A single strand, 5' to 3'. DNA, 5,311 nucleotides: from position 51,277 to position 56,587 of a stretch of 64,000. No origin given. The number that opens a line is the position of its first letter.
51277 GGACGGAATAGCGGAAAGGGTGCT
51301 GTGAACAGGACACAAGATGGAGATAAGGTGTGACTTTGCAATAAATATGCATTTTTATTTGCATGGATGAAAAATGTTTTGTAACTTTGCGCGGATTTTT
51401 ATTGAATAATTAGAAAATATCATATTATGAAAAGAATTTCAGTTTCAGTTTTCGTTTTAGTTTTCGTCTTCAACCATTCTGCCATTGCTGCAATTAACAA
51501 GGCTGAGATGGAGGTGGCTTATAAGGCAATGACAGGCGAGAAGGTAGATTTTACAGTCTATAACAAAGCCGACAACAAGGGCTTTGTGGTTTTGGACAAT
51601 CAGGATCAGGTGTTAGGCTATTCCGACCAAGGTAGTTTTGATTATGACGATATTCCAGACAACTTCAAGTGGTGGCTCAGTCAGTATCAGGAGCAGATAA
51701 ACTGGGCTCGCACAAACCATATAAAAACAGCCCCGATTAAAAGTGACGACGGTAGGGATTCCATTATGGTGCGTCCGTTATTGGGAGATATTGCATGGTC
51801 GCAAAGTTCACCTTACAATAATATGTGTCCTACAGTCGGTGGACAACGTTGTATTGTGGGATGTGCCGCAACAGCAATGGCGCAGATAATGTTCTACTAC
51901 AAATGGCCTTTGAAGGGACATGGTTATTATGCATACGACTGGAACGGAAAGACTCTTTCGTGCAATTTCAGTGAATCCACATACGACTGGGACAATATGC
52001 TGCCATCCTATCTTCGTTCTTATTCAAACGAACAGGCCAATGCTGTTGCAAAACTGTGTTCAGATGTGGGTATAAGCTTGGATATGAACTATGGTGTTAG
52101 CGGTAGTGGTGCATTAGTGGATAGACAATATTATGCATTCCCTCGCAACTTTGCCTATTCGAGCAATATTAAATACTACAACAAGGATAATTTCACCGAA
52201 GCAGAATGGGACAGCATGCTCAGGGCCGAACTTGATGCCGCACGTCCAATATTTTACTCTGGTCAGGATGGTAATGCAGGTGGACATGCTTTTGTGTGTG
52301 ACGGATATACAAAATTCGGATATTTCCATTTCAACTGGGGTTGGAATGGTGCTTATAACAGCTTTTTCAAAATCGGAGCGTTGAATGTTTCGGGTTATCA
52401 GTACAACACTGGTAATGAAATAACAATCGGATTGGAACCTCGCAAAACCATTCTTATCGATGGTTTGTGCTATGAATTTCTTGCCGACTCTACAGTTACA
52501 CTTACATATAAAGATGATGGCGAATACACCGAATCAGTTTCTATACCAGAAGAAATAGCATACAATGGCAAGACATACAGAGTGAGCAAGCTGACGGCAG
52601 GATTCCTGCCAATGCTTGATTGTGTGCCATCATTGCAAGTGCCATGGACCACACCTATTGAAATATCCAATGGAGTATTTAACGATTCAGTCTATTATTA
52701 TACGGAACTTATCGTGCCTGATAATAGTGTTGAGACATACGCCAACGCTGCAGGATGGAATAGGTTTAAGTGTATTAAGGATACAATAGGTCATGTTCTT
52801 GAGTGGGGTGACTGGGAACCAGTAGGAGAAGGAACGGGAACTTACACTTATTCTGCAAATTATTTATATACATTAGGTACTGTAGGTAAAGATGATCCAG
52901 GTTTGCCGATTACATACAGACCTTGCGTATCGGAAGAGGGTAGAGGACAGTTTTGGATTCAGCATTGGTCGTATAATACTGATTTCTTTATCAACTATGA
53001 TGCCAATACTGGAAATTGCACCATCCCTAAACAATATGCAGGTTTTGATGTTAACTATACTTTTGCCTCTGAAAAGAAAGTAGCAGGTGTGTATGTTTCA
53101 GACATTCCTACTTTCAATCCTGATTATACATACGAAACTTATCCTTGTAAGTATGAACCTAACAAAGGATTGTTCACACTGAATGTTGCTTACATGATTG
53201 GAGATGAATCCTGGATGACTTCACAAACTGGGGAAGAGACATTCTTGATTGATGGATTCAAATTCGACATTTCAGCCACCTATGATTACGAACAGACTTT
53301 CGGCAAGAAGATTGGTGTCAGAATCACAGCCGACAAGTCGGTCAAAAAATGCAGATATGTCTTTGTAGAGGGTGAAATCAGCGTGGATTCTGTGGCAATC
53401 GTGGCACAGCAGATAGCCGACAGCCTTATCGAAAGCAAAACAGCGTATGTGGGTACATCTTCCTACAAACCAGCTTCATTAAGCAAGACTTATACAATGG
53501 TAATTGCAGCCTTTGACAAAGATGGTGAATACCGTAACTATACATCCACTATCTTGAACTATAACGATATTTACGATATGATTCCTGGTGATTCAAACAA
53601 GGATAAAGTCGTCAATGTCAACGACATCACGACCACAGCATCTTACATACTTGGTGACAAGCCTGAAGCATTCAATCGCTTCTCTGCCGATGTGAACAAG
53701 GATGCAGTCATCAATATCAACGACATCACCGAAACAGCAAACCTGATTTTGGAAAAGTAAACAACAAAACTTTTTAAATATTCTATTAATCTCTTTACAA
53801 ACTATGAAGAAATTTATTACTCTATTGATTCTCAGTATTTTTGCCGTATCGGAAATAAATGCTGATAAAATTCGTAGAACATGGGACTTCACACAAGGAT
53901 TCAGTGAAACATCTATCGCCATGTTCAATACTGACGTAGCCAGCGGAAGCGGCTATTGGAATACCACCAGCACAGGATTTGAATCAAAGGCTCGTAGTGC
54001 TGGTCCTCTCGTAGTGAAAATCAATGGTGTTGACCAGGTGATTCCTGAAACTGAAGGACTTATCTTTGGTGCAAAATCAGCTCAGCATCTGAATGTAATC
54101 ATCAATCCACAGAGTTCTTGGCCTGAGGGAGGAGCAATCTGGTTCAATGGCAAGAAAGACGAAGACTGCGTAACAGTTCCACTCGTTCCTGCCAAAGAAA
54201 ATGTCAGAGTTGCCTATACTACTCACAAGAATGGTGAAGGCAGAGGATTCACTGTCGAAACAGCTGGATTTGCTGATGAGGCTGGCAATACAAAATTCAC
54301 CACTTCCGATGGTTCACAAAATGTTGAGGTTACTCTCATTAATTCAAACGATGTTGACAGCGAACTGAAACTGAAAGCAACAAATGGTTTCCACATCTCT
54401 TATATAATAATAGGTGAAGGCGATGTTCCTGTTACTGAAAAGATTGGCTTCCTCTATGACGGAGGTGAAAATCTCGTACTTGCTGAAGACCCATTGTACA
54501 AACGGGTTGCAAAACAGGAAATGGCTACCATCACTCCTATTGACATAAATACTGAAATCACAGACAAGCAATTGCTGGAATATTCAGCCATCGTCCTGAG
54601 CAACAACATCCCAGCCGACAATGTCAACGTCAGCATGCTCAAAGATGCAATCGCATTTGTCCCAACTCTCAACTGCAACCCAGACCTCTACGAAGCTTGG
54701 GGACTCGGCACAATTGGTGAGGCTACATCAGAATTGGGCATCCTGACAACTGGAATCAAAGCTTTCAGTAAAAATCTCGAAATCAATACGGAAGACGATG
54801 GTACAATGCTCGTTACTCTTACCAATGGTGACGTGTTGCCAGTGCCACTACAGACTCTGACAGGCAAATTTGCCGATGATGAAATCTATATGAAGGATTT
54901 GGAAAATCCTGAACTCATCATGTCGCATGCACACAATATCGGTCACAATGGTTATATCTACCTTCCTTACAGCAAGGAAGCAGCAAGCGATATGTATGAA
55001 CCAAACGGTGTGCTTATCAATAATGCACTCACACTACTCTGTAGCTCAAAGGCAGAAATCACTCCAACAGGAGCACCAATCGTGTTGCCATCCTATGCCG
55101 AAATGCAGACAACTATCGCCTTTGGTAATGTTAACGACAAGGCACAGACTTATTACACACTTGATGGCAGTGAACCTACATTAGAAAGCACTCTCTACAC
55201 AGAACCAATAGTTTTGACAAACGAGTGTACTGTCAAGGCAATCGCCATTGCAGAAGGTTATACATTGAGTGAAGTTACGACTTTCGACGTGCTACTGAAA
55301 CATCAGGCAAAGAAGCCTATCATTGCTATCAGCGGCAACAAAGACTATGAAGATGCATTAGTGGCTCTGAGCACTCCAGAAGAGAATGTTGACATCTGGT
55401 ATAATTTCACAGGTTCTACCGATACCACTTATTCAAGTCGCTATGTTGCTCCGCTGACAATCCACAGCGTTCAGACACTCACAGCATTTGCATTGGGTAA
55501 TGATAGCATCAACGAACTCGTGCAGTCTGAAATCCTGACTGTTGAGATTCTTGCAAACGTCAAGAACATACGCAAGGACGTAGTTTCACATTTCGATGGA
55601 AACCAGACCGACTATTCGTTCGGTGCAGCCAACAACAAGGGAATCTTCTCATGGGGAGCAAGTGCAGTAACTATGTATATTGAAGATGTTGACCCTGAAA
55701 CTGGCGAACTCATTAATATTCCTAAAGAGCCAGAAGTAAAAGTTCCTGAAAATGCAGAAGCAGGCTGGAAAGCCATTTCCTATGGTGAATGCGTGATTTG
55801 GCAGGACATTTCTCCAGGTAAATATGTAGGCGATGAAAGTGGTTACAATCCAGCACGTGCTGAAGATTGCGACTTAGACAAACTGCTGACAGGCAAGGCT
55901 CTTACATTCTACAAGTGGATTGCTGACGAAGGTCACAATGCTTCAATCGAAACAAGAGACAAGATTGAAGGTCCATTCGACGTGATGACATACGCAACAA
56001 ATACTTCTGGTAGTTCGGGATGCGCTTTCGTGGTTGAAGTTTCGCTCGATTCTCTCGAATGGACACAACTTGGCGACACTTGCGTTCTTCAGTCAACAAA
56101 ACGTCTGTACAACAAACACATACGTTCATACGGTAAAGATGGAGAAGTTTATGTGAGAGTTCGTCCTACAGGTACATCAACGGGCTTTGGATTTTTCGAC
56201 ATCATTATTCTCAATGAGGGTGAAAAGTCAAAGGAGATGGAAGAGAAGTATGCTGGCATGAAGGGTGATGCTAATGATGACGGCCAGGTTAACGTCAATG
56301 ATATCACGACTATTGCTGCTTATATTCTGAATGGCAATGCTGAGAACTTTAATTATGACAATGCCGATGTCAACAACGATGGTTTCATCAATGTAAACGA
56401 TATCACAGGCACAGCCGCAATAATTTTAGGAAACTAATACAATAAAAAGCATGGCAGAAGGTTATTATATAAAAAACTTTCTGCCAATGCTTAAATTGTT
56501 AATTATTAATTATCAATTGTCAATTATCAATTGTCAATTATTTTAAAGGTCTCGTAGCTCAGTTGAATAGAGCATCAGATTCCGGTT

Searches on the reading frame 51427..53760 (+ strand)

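Call 12: search_protein_families(library=pfam, proteins=[window:51427-53760:+], max_evalue=0.001)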
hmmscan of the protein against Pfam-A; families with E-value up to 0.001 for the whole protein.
window:51427-53760:+ (777 aa): 3 families
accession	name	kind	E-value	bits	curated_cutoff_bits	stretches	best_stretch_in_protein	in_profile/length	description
PF01640.23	Peptidase_C10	-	1.4e-68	231.4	26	1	124-314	1-194/194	Peptidase C10 family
PF13734.11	Inhibitor_I69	-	1.4e-14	54.7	25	1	25-91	27-98/98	Spi protease inhibitor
PF00404.24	Dockerin_1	-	4e-06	27.4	22.9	1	720-771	1-53/57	Dockerin type I domain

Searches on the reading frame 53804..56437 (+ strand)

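Call 12: search_protein_families(library=pfam, proteins=[window:53804-56437:+], max_evalue=0.001)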
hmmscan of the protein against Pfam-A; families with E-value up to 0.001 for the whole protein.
window:53804-56437:+ (877 aa): 3 families
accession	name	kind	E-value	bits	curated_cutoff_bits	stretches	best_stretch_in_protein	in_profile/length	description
PF13287.12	Fn3_assoc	-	6.3e-22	77.9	23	1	443-495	6-58/59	Fn3 associated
PF13290.12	CHB_HEX_C_1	-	1.2e-21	76.8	22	2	436-493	10-67/67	Chitobiase/beta-hexosaminidase C-terminal domain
PF00404.24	Dockerin_1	-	9.5e-07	29.4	22.9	1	820-867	1-49/57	Dockerin type I domain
